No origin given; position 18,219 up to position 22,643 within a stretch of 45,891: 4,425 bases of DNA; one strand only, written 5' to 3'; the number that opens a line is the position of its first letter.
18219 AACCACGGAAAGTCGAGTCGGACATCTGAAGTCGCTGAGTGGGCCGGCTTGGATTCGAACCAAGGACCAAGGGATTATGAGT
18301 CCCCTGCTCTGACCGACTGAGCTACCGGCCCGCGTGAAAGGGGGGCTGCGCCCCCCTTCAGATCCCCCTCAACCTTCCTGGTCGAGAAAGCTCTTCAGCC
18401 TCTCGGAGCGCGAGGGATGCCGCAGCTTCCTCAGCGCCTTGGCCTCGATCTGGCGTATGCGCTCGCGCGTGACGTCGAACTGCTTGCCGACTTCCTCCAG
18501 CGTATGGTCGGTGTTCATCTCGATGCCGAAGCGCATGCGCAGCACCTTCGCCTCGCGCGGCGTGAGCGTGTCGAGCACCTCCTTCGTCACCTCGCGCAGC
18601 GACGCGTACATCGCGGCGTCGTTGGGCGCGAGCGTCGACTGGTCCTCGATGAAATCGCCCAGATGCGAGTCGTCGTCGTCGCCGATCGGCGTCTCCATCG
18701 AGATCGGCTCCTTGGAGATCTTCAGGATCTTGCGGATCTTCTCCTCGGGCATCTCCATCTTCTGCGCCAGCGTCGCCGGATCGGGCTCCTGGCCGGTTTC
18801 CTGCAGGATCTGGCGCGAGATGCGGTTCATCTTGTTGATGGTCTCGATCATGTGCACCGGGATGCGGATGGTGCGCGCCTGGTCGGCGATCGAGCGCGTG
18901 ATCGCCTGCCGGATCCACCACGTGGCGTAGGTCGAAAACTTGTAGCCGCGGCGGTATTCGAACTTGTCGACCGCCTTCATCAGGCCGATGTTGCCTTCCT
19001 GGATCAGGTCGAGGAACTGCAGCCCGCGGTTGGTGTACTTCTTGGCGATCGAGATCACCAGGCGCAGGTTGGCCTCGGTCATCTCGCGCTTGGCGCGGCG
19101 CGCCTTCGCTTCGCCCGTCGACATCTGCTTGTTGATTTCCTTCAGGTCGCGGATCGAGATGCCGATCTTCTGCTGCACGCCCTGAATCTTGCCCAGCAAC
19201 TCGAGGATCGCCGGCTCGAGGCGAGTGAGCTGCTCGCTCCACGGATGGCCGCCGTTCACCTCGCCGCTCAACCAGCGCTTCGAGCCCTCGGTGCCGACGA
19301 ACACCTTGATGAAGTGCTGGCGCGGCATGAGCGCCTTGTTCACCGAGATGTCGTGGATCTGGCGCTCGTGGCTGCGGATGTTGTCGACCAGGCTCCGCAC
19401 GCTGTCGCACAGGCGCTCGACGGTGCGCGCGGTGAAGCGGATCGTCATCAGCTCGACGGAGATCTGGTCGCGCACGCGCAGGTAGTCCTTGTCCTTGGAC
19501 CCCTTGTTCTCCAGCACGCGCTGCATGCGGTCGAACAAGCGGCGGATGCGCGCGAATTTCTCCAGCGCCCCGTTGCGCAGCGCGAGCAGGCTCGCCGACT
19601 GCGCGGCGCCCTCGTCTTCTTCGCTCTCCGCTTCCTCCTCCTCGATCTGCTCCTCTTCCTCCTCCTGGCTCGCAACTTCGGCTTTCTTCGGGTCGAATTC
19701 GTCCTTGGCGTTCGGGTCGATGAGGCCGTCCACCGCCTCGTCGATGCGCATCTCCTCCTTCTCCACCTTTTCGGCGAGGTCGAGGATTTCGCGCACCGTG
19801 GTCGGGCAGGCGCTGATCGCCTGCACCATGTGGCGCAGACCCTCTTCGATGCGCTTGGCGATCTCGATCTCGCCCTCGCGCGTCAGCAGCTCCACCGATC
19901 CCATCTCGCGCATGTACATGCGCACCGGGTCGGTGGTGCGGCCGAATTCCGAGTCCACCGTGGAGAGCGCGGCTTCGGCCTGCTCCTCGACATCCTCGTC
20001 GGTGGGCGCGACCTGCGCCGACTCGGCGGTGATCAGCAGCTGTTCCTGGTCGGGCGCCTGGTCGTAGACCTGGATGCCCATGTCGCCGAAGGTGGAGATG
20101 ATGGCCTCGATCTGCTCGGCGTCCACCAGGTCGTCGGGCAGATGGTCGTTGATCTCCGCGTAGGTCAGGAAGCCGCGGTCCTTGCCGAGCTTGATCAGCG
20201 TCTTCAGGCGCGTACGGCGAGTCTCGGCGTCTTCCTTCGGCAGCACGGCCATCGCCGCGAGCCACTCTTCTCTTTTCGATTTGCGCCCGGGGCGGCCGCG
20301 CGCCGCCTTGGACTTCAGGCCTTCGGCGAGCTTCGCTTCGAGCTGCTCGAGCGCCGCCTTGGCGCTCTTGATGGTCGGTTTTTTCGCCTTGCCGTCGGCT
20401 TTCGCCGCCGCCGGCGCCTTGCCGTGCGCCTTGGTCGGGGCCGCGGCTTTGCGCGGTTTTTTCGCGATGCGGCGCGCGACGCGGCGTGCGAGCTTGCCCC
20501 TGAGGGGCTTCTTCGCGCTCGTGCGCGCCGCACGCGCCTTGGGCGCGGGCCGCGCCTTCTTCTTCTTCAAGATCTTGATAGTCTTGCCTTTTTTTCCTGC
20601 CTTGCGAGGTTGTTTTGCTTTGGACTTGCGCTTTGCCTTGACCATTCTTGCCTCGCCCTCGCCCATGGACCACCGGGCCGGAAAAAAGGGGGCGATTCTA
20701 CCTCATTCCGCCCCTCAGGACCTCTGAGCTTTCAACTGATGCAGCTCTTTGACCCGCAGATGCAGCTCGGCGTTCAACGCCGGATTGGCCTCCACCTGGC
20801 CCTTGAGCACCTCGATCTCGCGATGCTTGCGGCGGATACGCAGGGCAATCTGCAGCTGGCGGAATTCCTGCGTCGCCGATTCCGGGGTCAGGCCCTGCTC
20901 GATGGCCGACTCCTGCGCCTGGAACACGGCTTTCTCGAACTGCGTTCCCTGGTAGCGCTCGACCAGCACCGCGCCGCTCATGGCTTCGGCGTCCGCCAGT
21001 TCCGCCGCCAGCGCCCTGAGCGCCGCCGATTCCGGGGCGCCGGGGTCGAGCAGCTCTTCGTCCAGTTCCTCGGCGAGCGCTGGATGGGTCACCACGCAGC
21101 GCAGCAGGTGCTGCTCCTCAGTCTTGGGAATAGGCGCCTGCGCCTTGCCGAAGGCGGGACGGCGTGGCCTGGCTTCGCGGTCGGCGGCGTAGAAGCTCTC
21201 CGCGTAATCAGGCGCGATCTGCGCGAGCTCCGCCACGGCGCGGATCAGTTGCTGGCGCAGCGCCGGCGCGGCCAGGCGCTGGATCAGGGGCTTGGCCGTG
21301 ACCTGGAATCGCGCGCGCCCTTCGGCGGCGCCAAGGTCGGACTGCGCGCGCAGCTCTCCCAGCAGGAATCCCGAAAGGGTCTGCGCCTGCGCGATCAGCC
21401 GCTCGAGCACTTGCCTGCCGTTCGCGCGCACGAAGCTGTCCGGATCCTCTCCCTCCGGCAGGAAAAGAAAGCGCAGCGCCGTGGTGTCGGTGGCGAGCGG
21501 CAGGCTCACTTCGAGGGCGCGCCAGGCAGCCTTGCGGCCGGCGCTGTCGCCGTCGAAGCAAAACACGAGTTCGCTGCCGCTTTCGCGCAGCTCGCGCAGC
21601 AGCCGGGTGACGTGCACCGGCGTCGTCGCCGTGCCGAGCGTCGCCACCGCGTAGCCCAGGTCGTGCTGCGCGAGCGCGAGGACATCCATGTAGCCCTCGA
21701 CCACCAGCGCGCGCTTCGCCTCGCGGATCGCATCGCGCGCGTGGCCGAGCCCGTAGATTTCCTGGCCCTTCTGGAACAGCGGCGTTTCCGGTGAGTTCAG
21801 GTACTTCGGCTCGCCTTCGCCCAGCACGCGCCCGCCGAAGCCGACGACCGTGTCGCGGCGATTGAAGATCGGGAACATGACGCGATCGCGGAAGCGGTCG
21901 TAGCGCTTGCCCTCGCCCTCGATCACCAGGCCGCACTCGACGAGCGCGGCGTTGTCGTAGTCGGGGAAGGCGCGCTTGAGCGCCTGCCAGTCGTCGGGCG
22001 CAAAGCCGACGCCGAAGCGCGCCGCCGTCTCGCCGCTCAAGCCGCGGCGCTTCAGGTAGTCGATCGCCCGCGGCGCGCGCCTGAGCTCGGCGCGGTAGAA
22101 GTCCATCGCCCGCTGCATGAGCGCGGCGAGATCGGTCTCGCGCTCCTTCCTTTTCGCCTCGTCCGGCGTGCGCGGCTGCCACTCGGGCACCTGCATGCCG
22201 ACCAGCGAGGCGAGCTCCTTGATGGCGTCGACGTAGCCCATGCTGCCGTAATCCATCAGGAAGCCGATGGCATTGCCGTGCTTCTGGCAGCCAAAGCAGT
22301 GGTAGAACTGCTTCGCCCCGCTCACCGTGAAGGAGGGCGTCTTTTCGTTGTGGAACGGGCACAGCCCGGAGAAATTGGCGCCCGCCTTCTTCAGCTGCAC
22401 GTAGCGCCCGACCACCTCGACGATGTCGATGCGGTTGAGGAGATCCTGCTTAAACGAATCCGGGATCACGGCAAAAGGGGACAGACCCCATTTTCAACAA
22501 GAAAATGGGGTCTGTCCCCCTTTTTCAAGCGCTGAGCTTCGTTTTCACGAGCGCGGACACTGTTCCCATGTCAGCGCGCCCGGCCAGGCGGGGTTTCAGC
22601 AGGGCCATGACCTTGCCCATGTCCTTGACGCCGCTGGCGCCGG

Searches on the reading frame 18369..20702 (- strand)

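Call 48: search_protein_families(library=pfam, proteins=[window:18369-20702:-], max_evalue=0.0001)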
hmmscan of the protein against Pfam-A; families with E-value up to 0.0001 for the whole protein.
window:18369-20702:- (777 aa): 6 families
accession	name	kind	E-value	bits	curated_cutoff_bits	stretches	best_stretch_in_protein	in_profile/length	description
PF04546.19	Sigma70_ner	-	1.2e-56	192.4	29.7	1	299-510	1-210/210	Sigma-70, non-essential region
PF03979.19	Sigma70_r1_1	-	5.6e-28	97.2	22.5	1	161-240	2-80/81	Sigma-70 factor, region 1.1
PF04539.22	Sigma70_r3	-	2.7e-24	85.5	25.3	1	620-696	1-77/78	Sigma-70 region 3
PF04542.20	Sigma70_r2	-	1e-22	80.2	24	1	543-611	3-71/71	Sigma-70 region 2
PF04545.22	Sigma70_r4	-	1.7e-20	72.7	24.1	1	709-762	1-50/50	Sigma-70, region 4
PF00140.25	Sigma70_r1_2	-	5.8e-14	52.2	22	1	258-289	1-32/34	Sigma-70 factor, region 1.2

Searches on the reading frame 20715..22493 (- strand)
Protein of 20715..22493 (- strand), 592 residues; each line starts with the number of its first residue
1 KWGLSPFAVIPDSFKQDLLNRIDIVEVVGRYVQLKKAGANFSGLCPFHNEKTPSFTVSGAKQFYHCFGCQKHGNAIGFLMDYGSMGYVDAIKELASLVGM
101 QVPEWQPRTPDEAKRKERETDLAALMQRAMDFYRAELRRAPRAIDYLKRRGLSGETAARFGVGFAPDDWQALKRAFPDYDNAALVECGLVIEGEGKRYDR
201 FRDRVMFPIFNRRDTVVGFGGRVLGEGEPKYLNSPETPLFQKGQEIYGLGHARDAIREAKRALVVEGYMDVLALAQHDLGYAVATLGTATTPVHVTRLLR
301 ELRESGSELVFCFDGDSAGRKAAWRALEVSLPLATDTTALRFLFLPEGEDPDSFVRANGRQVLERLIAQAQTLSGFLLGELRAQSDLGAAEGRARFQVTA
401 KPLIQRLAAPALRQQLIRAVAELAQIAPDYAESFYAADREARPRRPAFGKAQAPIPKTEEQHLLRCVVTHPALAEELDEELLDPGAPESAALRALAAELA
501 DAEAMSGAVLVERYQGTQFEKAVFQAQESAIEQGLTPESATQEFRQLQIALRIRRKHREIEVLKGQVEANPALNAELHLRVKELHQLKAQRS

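Call 48: search_protein_families(library=pfam, proteins=[window:20715-22493:-], max_evalue=0.0001)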
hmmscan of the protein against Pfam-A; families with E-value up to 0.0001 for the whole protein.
window:20715-22493:- (592 aa): 8 families
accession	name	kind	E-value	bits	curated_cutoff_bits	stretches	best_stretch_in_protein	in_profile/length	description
PF08275.17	DNAG_N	-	2.1e-38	131.7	26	1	132-252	1-127/128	DNA primase catalytic core, N-terminal domain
PF01807.25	Zn_ribbon_DnaG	-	2.7e-38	130.2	24.9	1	12-104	3-95/98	CHC2 zinc finger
PF13155.12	Toprim_2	-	5.6e-15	55.9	22.1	1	264-354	2-87/88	Toprim-like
PF13662.12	Toprim_4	-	9.5e-14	51.8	25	1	262-330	3-73/85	Toprim domain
PF01751.28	Toprim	-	4.2e-13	49.7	23.1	1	263-335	3-85/96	Toprim domain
PF10410.14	DnaB_bind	-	2.4e-10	41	20.6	1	376-428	3-55/56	DnaB-helicase binding domain of primase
PF08278.16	DnaG_DnaB_bind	-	7.9e-08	33.1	29.1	1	461-568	2-110/124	DNA primase DnaG DnaB-binding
PF13362.12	Toprim_3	-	2.9e-07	31.3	27.2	1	262-360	2-94/95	Toprim domain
